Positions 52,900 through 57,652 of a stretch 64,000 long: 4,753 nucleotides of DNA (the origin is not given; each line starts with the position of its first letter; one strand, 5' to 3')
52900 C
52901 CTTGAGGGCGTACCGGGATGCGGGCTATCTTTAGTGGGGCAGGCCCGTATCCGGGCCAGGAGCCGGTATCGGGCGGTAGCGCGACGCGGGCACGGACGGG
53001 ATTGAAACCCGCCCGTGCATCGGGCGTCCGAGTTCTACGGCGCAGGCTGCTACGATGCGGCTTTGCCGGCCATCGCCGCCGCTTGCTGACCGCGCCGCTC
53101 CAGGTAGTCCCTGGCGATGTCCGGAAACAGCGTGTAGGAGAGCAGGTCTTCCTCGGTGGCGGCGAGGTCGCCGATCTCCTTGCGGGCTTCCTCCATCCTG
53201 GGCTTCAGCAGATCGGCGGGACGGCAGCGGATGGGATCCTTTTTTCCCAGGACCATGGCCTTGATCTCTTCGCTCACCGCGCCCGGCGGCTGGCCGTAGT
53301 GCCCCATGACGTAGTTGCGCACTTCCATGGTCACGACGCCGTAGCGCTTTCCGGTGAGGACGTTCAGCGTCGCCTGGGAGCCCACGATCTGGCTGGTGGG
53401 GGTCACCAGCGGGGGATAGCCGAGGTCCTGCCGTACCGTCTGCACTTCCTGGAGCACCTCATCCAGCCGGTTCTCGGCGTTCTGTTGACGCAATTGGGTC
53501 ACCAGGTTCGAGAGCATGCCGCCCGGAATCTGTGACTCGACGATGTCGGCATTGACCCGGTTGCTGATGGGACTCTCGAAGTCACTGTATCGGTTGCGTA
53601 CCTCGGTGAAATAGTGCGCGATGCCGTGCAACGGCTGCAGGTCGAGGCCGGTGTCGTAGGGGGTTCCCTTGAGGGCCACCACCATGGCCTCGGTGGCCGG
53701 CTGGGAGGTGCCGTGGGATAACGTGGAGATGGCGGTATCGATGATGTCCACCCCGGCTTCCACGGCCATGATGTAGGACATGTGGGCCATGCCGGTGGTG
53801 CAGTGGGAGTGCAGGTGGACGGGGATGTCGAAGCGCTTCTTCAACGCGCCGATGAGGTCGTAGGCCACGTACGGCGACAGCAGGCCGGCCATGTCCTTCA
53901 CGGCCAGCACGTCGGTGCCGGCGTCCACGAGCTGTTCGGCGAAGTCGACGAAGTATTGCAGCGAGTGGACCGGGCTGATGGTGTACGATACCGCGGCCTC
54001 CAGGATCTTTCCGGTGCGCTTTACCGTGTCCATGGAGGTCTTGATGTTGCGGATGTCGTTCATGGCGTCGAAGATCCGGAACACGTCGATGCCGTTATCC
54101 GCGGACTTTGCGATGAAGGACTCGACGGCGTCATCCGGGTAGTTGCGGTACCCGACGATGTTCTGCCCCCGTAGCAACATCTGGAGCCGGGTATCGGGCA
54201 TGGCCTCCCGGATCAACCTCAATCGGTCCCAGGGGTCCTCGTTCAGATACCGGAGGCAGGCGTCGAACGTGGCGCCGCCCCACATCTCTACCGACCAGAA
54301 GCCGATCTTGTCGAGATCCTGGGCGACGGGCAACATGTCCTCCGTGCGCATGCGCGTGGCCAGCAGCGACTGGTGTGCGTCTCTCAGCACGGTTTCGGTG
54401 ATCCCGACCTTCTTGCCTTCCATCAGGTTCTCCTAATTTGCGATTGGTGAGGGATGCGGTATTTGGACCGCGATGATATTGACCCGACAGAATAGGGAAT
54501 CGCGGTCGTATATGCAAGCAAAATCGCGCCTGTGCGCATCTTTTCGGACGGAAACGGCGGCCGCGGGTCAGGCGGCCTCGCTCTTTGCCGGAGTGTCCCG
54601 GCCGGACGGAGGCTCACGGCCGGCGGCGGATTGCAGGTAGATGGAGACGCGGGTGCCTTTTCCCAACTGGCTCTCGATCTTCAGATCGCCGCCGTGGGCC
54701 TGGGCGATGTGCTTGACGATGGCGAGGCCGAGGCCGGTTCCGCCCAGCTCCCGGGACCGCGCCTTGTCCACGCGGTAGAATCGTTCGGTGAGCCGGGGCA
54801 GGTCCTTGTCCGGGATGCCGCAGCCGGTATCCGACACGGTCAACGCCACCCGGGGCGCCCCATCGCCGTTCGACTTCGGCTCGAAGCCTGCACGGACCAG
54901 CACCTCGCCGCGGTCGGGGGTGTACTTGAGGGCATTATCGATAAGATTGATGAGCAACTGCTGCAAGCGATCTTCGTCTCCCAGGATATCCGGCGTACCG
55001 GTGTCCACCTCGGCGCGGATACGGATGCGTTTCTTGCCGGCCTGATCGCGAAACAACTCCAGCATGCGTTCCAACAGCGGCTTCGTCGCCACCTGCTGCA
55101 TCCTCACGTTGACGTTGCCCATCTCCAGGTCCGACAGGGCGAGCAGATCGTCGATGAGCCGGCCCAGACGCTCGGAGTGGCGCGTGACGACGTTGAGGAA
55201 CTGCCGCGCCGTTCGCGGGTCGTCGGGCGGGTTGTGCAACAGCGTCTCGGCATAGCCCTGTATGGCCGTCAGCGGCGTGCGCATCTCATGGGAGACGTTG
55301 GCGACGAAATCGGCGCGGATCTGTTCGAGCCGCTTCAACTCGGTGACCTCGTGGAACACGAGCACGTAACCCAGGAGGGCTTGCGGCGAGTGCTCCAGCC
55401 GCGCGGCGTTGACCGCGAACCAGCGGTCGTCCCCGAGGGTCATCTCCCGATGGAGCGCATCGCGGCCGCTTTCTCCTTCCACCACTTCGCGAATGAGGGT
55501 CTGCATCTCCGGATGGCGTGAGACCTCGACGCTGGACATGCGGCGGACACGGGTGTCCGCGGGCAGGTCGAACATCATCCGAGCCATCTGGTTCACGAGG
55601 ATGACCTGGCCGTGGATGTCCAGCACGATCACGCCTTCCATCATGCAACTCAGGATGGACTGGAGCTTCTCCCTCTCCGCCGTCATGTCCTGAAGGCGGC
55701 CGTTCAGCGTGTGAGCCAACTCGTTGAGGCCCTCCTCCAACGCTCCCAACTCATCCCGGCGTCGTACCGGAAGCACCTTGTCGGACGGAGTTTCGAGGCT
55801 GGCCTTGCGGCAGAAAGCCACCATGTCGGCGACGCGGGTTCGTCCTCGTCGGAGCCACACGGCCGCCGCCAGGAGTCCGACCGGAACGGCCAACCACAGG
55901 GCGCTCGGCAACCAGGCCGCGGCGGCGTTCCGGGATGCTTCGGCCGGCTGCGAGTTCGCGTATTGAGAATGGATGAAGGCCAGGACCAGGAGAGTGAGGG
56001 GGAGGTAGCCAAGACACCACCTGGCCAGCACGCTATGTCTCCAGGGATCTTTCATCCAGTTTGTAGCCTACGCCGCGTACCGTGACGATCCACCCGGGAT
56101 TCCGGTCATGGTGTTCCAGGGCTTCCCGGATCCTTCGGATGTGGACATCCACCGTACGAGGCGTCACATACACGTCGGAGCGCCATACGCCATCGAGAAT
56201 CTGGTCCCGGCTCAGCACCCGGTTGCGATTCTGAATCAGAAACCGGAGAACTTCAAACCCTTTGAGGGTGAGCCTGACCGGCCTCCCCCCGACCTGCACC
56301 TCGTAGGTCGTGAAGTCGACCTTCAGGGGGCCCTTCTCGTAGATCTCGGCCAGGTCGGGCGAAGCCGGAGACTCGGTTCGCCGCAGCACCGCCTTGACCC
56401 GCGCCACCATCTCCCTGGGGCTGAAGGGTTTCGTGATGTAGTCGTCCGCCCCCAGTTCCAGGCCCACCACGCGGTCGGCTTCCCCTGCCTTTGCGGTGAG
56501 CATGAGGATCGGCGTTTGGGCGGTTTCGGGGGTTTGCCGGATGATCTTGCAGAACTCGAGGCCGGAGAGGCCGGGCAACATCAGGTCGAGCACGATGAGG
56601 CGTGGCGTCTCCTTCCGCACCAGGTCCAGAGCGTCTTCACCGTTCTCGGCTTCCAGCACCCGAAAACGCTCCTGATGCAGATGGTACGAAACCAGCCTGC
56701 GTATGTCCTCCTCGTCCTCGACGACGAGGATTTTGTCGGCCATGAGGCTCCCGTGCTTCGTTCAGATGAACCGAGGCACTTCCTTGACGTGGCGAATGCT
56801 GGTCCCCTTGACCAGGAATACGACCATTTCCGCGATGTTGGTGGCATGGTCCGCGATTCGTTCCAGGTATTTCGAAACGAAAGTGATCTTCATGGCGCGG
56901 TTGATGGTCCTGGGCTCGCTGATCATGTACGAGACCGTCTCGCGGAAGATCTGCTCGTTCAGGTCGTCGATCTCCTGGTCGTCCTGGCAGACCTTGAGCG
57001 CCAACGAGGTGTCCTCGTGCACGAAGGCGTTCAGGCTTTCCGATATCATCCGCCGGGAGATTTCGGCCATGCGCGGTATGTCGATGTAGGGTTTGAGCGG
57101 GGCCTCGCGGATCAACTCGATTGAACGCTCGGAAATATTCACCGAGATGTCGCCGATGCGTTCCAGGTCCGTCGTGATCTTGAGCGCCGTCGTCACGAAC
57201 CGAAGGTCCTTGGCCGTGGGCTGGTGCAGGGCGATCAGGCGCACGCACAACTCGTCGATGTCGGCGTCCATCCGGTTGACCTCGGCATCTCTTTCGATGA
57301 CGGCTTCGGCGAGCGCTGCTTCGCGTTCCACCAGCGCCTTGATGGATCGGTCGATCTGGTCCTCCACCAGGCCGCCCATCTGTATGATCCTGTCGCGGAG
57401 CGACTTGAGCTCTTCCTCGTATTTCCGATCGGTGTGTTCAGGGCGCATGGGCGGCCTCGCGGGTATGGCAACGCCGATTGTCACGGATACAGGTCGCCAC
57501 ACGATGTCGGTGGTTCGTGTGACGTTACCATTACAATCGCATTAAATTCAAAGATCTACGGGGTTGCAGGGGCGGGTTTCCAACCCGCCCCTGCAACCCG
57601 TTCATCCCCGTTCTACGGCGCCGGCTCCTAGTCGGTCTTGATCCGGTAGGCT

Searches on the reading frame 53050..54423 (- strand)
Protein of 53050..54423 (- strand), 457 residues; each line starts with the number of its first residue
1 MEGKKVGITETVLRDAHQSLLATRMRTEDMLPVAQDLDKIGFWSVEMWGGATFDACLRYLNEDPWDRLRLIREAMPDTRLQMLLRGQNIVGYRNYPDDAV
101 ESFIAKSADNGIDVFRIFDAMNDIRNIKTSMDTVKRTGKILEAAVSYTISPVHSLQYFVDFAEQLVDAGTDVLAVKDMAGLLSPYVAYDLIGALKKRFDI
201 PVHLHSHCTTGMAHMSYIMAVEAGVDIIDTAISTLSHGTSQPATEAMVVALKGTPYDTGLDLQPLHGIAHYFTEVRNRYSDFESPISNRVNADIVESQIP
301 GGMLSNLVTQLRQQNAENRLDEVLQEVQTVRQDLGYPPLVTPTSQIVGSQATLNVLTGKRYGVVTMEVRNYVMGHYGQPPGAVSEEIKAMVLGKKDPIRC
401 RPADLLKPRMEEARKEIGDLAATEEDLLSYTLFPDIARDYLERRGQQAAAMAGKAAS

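Call 80: search_protein_families(library=pfam, proteins=[window:53050-54423:-], max_evalue=0.001)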
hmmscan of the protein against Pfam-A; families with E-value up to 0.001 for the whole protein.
window:53050-54423:- (457 aa): 2 families
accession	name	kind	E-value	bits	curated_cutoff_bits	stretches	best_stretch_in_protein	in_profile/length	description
PF02436.23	PYC_OADA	-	1.4e-53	182.1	27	1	294-448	1-168/201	Conserved carboxylase domain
PF00682.25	HMGL-like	-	1.7e-18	67.4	29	1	6-269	2-257/260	HMGL-like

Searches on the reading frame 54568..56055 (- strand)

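Call 80: search_protein_families(library=pfam, proteins=[window:54568-56055:-], max_evalue=0.001)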
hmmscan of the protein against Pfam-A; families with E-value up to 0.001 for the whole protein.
window:54568-56055:- (495 aa): 7 families
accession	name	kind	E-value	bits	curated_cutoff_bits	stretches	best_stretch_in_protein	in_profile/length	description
PF02518.31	HATPase_c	-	3.7e-31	108.3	26.4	1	359-475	1-108/111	Histidine kinase-, DNA gyrase B-, and HSP90-like ATPase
PF00512.31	HisKA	-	7.1e-20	71.3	26.9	1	247-312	2-65/66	His Kinase A (phospho-acceptor) domain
PF08448.16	PAS_4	-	3.7e-09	37.2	23.1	1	139-242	5-110/110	PAS fold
PF00989.32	PAS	-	1.5e-06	28.6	22.6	1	130-237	2-113/113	PAS fold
PF12860.13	PAS_7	-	9.8e-06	26.1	27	1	136-244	2-114/115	PAS fold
PF00672.30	HAMP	-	0.00045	20.9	25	0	90-118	28-52/53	HAMP domain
PF13596.12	PAS_10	-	0.00059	20.9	22.1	0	131-238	1-106/106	PAS domain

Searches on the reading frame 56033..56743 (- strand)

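Call 80: search_protein_families(library=pfam, proteins=[window:56033-56743:-], max_evalue=0.001)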
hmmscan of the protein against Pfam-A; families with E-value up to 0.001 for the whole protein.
window:56033-56743:- (236 aa): 2 families
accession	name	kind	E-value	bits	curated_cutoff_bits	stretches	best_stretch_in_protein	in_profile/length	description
PF00072.30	Response_reg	-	3.1e-31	108.3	30.2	1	5-117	1-111/111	Response regulator receiver domain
PF00486.34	Trans_reg_C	-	4.5e-26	91.2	26.2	1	153-229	1-77/77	Transcriptional regulatory protein, C terminal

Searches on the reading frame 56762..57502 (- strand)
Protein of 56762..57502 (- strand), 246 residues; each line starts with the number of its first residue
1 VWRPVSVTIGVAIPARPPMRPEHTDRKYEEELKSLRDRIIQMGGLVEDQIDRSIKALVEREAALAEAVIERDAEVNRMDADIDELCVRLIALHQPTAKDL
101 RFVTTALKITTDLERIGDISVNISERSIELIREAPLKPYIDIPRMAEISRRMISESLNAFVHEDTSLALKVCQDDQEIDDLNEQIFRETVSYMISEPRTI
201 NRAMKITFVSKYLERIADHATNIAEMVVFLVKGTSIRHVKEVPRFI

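Call 80: search_protein_families(library=pfam, proteins=[window:56762-57502:-], max_evalue=0.001)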
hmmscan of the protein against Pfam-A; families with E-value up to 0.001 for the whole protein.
window:56762-57502:- (246 aa): 2 families
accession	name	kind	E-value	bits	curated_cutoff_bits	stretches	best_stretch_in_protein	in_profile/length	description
PF01895.24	PhoU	-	3e-49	165.8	23.5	2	39-126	1-88/89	PhoU domain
PF00992.25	Troponin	-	0.00025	21.8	26.2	0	24-91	20-90/134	Troponin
